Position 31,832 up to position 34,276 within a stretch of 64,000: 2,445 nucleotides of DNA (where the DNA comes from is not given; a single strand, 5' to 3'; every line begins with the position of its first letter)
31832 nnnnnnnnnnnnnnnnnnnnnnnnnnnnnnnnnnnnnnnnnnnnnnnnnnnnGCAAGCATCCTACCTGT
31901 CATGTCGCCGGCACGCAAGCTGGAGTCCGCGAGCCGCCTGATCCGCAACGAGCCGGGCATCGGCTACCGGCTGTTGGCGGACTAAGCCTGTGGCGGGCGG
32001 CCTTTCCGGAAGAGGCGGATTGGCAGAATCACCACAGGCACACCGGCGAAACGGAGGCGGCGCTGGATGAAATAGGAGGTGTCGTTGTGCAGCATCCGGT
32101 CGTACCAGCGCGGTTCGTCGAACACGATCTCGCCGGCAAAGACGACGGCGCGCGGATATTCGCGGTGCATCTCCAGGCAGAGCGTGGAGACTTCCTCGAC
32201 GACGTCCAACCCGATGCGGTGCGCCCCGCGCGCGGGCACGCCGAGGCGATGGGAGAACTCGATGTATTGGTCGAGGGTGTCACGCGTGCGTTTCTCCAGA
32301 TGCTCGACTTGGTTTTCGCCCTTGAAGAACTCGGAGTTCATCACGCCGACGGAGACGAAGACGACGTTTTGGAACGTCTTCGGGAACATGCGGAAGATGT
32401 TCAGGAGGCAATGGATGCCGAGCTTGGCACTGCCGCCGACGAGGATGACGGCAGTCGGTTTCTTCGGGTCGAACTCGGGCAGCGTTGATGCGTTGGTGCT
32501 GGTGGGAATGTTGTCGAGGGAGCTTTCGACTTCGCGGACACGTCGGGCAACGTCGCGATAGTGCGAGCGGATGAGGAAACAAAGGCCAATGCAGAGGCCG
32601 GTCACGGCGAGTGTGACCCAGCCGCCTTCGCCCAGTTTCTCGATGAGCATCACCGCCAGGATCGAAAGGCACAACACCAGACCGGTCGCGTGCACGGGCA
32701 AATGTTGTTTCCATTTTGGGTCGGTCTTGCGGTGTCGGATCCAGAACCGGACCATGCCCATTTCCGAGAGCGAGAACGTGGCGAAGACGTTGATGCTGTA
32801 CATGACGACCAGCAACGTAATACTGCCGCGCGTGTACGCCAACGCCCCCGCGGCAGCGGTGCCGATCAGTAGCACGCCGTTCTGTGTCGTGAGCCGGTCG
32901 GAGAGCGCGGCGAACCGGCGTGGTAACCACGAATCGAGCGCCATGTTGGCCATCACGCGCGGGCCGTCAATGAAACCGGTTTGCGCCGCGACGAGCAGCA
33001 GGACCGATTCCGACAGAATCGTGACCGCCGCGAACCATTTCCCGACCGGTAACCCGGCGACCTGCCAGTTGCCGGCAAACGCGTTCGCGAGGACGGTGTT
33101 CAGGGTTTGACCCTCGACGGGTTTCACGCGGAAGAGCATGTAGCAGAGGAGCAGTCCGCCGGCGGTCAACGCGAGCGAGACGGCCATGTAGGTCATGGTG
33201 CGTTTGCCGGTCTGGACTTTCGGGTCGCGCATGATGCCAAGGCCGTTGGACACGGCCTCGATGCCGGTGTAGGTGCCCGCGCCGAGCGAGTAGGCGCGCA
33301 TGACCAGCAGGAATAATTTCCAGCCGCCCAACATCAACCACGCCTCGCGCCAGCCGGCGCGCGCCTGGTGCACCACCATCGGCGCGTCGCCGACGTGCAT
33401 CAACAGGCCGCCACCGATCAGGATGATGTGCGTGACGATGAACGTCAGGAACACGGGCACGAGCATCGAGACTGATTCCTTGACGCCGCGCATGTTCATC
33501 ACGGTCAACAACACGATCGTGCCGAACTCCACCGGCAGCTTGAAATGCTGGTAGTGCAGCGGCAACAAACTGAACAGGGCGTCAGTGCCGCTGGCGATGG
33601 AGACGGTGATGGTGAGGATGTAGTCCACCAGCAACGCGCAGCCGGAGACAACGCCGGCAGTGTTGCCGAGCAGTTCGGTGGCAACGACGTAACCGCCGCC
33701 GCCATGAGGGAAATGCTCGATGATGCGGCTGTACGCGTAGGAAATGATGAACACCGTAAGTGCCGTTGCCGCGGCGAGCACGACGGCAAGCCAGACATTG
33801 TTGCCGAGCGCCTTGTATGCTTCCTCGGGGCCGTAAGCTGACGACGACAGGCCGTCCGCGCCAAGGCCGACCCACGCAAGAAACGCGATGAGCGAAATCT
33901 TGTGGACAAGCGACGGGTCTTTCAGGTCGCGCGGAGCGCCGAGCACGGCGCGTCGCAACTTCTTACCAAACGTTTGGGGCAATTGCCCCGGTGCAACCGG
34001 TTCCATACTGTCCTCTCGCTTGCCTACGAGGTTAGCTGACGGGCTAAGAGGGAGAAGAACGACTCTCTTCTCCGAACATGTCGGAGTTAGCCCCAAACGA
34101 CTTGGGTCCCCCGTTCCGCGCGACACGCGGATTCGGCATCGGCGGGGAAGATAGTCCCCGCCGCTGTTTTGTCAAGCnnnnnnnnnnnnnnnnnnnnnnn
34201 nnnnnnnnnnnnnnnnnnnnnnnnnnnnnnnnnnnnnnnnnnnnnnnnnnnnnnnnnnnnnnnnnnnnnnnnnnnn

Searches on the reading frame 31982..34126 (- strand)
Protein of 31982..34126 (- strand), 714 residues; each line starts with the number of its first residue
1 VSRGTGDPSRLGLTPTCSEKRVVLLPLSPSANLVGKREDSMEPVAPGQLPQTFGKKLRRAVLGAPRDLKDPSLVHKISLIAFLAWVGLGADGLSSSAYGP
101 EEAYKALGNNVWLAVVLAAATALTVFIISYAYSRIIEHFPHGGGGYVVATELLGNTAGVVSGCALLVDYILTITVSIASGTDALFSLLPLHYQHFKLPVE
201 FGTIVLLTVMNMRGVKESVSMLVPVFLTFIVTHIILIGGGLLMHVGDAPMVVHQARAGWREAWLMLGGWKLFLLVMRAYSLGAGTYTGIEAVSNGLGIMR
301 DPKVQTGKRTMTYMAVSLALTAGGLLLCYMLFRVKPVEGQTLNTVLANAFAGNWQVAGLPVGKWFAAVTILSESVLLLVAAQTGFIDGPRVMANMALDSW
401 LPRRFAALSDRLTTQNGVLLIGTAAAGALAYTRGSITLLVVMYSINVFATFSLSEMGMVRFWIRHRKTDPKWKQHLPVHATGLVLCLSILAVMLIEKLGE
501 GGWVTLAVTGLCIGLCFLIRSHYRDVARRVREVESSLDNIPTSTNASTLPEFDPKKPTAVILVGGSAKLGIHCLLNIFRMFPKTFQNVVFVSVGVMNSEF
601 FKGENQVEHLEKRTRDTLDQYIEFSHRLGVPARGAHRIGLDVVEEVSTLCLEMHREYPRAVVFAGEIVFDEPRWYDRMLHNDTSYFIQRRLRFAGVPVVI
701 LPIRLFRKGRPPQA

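Call 13: search_protein_families(library=pfam, proteins=[window:31982-34126:-])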
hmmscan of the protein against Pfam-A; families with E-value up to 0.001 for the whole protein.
window:31982-34126:- (714 aa): 2 families
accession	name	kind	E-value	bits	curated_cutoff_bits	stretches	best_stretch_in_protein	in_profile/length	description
PF13520.12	AA_permease_2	-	2.4e-17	63.4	27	1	108-514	29-425/427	Amino acid permease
PF00324.27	AA_permease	-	4.4e-09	36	24.6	1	118-493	35-412/470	Amino acid permease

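Call 61: search_protein_families(library=ncbifam, proteins=[window:31982-34003:-], max_evalue=0.01)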
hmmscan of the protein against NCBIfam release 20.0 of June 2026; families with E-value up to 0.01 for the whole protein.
window:31982-34003:- (673 aa): 1 family
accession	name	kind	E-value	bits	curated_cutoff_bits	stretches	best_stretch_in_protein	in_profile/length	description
TIGR00909.1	2A0306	subfamily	9.4e-06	24.8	556.8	1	65-467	33-417/429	amino acid transporter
